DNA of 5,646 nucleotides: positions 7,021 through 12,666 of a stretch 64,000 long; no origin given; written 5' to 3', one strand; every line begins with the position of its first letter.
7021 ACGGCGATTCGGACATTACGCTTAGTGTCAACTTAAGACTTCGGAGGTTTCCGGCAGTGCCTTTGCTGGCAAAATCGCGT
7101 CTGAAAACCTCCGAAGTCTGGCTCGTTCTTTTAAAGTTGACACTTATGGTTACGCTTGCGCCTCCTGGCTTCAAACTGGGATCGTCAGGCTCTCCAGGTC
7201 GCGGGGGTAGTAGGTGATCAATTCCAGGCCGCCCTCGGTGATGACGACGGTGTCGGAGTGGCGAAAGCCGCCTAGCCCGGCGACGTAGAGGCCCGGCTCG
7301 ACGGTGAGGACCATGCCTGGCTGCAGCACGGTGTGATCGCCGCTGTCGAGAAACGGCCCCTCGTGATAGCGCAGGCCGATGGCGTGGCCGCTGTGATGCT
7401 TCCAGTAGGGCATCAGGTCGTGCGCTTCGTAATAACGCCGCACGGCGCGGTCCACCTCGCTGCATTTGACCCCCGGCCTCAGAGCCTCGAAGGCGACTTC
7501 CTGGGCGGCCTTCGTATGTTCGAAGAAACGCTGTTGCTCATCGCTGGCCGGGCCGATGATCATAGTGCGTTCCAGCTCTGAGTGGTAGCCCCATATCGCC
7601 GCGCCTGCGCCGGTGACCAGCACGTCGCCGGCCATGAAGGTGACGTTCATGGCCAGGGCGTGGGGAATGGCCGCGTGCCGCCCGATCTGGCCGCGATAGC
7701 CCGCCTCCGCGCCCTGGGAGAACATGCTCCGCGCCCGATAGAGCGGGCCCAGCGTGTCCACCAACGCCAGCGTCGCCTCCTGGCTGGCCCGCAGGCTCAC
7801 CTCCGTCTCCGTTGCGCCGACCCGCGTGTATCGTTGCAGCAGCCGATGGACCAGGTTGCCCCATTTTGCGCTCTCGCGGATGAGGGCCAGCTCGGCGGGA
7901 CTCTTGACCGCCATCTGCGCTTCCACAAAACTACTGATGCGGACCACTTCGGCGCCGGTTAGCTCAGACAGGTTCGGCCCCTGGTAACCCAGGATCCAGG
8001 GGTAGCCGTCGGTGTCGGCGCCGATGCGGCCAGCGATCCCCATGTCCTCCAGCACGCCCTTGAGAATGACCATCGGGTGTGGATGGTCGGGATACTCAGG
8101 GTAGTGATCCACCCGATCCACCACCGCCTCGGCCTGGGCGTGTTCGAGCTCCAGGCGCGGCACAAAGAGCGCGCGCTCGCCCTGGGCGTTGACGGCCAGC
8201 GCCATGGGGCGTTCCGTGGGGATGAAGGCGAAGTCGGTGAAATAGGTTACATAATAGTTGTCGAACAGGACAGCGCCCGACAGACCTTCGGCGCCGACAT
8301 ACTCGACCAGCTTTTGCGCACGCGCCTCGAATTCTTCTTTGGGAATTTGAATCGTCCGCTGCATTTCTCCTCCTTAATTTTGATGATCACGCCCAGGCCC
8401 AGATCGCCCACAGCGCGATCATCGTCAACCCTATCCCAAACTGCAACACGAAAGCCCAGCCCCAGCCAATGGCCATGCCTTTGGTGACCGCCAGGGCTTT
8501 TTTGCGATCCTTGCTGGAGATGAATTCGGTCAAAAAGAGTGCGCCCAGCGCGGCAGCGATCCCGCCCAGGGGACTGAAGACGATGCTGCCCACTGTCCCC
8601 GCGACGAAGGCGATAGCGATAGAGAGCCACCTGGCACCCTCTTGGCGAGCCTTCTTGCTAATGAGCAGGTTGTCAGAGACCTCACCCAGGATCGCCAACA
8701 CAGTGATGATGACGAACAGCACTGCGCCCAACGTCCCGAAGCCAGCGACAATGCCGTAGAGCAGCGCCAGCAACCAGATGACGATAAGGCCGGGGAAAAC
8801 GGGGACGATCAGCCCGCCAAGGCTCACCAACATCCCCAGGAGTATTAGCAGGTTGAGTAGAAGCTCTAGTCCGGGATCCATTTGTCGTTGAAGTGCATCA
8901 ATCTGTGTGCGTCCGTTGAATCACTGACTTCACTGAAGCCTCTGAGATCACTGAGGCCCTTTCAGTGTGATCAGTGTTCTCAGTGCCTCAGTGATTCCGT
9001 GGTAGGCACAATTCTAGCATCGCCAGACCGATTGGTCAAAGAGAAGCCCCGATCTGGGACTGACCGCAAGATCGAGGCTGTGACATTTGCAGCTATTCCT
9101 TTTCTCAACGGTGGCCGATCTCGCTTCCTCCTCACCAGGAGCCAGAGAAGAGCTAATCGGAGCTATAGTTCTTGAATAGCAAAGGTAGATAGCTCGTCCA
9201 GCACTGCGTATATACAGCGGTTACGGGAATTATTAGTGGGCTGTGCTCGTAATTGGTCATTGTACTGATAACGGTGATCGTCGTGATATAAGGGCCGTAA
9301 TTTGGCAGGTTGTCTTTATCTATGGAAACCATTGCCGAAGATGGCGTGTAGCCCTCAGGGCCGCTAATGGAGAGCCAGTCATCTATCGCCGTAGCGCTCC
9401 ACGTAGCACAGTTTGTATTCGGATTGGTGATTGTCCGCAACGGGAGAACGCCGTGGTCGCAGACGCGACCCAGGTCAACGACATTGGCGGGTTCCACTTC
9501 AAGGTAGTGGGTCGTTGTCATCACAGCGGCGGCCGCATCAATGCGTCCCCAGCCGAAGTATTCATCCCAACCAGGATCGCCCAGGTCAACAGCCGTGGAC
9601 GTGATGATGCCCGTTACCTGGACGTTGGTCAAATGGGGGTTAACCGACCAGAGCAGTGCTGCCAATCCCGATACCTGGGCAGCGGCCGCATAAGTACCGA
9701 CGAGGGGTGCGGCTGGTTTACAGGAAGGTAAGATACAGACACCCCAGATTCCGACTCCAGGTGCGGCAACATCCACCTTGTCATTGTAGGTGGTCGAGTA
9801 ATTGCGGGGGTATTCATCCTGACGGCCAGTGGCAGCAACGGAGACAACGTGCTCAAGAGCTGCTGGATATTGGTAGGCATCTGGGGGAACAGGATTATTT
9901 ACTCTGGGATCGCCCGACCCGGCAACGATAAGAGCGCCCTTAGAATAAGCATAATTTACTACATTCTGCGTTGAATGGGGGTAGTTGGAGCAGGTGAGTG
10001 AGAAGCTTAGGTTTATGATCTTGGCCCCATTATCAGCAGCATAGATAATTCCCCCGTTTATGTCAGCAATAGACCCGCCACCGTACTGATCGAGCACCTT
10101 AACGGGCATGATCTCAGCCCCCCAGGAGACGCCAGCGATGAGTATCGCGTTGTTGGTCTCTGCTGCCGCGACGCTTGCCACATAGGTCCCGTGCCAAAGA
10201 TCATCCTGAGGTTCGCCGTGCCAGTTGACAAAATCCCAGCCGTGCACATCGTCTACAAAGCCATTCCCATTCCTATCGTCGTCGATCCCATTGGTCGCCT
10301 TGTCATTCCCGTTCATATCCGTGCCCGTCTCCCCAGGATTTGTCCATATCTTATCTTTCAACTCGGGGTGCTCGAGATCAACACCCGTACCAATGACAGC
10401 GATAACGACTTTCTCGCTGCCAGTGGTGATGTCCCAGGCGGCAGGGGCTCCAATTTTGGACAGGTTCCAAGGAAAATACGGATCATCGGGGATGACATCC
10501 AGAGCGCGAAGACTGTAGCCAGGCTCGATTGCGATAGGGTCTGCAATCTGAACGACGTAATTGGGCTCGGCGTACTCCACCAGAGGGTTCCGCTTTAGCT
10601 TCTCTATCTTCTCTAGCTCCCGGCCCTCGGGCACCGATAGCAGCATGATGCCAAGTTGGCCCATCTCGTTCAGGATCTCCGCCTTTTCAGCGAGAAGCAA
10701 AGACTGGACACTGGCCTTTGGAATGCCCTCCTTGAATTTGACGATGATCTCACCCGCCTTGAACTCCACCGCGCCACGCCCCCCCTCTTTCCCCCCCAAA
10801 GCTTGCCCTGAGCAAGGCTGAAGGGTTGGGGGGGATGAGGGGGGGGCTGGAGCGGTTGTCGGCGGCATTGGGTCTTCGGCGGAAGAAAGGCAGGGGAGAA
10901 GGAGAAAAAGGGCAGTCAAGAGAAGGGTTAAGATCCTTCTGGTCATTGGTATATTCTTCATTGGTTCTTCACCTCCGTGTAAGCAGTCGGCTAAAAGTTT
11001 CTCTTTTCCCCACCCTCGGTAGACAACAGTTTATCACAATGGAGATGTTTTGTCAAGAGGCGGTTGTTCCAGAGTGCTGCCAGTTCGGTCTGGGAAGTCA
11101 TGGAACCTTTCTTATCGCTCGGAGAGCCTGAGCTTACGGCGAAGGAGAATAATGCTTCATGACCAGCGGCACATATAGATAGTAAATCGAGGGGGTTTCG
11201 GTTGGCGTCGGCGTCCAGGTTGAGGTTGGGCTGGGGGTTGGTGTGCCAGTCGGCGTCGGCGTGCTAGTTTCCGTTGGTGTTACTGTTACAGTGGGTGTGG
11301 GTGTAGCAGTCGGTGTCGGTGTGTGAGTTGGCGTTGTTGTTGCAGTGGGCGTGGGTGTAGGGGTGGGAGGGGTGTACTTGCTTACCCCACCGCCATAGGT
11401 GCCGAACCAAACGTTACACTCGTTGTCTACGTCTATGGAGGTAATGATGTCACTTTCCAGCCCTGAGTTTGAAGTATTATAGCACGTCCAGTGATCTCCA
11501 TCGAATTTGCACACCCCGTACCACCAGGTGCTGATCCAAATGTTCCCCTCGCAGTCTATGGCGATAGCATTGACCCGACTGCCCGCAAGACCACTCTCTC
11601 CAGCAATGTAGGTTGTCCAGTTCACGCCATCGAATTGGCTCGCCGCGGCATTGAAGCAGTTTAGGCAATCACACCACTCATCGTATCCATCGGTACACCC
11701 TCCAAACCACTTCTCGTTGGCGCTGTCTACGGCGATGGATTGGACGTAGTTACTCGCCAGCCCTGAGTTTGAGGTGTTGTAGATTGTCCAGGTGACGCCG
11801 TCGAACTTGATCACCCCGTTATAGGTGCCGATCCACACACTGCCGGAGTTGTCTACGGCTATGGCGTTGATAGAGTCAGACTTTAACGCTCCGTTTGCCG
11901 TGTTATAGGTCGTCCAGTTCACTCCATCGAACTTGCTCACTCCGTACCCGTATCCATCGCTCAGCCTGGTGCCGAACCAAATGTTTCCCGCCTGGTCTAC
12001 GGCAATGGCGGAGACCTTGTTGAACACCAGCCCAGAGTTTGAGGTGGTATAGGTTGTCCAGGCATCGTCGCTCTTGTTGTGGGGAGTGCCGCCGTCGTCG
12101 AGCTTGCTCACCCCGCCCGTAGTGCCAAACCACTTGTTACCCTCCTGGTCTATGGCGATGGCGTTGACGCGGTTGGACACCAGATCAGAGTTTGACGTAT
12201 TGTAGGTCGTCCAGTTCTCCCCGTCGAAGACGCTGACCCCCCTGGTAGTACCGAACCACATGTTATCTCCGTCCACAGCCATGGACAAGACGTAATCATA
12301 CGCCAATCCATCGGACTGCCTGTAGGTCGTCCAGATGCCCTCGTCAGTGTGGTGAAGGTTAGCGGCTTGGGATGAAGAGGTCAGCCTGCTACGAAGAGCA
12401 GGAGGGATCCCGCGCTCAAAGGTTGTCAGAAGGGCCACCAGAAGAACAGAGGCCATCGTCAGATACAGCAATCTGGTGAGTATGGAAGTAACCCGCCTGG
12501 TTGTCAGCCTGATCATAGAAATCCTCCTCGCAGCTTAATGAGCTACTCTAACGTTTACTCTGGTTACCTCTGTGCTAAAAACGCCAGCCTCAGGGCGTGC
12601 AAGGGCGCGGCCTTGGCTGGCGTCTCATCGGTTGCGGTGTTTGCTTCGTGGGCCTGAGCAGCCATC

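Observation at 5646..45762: Nested C7/G7 palindromic element family found only inside ORFs, readable in both orientations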

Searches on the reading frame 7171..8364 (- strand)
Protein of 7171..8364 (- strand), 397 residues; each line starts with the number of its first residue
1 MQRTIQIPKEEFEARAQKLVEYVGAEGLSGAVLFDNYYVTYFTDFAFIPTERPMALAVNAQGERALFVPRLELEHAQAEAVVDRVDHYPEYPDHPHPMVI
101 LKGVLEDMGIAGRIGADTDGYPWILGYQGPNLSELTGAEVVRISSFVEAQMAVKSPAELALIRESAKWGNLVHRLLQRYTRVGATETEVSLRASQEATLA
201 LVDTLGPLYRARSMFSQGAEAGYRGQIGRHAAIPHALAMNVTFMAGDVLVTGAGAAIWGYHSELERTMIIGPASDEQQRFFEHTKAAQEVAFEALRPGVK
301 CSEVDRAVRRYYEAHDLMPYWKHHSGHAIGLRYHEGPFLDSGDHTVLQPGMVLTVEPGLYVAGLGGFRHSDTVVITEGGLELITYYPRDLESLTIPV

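Call 79: search_protein_families(library=pfam, proteins=[window:7171-8364:-])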
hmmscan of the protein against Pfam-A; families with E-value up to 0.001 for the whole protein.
window:7171-8364:- (397 aa): 2 families
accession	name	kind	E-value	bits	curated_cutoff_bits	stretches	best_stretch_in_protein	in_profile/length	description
PF00557.29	Peptidase_M24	-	6.1e-43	147.5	23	1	161-377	2-208/208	Metallopeptidase family M24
PF01321.24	Creatinase_N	-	6.1e-12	46.6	22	1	15-123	1-100/128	Creatinase/Prolidase N-terminal domain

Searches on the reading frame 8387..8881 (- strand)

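Call 79: search_protein_families(library=pfam, proteins=[window:8387-8881:-])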
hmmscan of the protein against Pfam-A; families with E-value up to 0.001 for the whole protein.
window:8387-8881:- (164 aa): 1 family
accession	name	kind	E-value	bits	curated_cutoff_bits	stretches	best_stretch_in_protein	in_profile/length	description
PF04306.18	DUF456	-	1.3e-22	81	29.4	1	25-160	1-137/139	Protein of unknown function (DUF456)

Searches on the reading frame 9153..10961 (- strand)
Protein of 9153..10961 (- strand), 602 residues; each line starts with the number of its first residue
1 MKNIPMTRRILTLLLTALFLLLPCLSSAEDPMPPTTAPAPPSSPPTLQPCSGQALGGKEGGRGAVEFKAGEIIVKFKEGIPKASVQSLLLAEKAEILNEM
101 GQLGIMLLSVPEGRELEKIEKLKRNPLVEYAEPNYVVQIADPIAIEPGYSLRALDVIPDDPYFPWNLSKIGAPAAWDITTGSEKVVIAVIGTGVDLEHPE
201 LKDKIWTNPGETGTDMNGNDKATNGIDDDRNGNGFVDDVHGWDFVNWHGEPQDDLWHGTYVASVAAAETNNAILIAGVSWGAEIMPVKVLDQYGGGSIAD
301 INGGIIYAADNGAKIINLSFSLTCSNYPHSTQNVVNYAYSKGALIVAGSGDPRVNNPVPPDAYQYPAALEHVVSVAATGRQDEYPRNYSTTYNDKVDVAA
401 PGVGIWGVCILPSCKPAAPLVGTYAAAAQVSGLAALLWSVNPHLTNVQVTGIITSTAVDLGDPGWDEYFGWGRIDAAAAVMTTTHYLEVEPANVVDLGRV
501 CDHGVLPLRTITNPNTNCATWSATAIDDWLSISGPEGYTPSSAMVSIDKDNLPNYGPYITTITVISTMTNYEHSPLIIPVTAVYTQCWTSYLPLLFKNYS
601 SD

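Call 8: search_protein_families(library=pfam, proteins=[window:9153-10961:-])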
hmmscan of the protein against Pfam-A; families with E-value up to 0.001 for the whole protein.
window:9153-10961:- (602 aa): 2 families
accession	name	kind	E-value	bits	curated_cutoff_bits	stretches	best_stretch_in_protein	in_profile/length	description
PF00082.27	Peptidase_S8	-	1e-45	156.7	21.8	1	183-472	2-288/288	Subtilase family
PF22148.1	Fervidolysin_NPro-like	-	7e-14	52.4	21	1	62-134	10-81/81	Fervidolysin N-terminal prodomain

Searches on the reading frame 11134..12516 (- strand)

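Call 79: search_protein_families(library=pfam, proteins=[window:11134-12516:-])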
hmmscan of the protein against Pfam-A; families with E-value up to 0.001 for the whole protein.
window:11134-12516:- (460 aa): 1 family
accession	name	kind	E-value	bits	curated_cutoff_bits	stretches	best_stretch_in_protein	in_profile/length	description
PF07494.17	Reg_prop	-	4.3e-25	85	20.4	1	211-233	2-24/24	Two component regulator propeller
